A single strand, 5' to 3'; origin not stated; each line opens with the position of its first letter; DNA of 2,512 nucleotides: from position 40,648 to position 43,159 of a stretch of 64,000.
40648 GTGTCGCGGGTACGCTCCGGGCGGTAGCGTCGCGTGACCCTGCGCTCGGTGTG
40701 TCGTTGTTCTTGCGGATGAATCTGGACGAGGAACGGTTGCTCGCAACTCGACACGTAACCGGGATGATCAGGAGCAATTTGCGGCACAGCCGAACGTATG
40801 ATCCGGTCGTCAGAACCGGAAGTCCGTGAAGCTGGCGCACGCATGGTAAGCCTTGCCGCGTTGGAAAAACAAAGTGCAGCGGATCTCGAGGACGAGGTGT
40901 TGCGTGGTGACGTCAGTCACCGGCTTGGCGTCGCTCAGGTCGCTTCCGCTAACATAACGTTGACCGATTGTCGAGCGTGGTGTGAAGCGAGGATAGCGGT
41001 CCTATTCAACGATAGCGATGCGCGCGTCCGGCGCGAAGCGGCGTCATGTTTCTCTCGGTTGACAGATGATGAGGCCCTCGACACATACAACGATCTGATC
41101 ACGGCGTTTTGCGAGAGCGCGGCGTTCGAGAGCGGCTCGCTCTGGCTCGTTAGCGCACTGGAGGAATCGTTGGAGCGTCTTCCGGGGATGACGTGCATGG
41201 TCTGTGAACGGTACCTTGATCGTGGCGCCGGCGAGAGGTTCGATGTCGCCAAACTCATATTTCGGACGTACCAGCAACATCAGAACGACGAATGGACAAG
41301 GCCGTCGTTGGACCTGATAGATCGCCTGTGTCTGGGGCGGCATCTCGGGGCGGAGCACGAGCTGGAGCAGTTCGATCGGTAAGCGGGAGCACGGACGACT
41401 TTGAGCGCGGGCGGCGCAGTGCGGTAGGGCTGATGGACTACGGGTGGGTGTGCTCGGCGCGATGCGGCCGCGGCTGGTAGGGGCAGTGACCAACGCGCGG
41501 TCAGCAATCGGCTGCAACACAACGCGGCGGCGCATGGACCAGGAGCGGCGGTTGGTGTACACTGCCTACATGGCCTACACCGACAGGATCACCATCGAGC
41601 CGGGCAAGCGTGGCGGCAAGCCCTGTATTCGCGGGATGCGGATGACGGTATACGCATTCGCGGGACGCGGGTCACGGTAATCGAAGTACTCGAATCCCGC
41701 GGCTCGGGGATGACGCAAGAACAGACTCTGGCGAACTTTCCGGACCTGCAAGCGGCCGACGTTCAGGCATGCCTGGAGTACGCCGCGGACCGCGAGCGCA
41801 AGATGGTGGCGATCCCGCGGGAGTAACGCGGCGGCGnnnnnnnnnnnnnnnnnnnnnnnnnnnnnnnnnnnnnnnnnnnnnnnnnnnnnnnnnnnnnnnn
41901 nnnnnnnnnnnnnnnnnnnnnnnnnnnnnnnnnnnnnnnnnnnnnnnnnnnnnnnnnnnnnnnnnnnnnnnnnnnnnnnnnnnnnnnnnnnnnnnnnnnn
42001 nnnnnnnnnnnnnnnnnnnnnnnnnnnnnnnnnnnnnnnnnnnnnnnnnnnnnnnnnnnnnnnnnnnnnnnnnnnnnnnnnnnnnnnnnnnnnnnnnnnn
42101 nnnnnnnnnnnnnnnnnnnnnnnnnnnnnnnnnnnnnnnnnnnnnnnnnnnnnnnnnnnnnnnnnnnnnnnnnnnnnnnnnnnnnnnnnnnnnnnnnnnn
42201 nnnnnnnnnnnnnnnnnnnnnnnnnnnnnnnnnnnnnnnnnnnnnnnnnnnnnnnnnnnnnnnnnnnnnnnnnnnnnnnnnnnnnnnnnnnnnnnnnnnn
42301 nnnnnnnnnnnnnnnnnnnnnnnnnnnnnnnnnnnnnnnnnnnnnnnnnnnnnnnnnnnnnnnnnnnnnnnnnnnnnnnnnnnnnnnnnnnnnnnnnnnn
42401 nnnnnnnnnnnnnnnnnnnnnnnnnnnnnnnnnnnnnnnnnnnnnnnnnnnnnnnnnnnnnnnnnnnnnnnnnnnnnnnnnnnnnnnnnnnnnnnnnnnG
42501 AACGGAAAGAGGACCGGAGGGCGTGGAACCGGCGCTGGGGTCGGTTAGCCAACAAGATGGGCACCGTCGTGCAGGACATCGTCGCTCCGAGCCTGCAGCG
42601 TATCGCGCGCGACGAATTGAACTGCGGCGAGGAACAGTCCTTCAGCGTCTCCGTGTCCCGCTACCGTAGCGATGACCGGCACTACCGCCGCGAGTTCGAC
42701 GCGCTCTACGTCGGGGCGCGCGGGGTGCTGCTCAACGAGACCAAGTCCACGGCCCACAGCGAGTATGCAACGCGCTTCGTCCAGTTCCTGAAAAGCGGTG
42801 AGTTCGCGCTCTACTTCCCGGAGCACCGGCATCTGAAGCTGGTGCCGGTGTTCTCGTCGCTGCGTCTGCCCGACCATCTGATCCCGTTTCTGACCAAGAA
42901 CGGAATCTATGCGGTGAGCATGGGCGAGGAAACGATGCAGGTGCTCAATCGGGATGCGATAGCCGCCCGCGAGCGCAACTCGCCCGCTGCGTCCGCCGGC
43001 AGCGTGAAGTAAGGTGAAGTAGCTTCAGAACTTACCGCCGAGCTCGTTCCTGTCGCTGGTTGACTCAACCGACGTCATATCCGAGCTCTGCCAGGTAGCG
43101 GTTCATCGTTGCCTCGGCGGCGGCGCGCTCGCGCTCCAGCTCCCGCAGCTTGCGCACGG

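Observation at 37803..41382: Uncharacterised 1000-1200-aa Avs/STAND-like protein embedded between hsdM and hsdS remnants: candidate novel defence gene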

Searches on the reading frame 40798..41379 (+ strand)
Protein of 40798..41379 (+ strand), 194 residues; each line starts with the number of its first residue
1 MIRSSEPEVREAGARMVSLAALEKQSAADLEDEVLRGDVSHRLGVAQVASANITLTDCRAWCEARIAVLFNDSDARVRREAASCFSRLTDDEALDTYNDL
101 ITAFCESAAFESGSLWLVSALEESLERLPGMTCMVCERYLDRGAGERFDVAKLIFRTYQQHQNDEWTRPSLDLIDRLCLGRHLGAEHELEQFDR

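Call 3: search_protein_families(library=pfam, proteins=[window:40798-41379:+], max_evalue=0.01)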
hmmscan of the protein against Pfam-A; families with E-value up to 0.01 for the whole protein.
window:40798-41379:+ (194 aa): 2 families
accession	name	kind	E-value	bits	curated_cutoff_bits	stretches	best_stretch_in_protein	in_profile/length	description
PF02985.28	HEAT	-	9.7e-05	22.7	23.5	0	68-89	7-28/31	HEAT repeat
PF13646.12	HEAT_2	-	0.0044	17.7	27.7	0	63-95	34-65/88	HEAT repeats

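Call 4: search_protein_families(library=padloc, proteins=[window:40798-41379:+], max_evalue=0.01)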
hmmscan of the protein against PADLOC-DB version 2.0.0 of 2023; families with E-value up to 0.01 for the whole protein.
window:40798-41379:+ (194 aa): 0 families

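Call 5: search_protein_families(library=ncbifam, proteins=[window:40798-41379:+], max_evalue=1)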
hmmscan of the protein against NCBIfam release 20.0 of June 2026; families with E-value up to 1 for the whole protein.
window:40798-41379:+ (194 aa): 1 family
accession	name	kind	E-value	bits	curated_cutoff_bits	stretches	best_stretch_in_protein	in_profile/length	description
NF040642.1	sulf_sens_BigR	equivalog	0.13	12.4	155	1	65-106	53-94/95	sulfite-sensing transcriptional repressor BigR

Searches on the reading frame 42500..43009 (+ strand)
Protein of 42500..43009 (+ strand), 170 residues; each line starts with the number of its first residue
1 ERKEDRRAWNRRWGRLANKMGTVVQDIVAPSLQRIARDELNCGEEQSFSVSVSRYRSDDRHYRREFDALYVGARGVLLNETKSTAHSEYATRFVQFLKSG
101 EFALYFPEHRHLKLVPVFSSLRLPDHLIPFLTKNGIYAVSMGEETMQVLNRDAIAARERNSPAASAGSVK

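Call 55: search_protein_families(library=pfam, proteins=[window:42500-43009:+], max_evalue=1)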
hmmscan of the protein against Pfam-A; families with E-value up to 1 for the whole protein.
window:42500-43009:+ (170 aa): 0 families
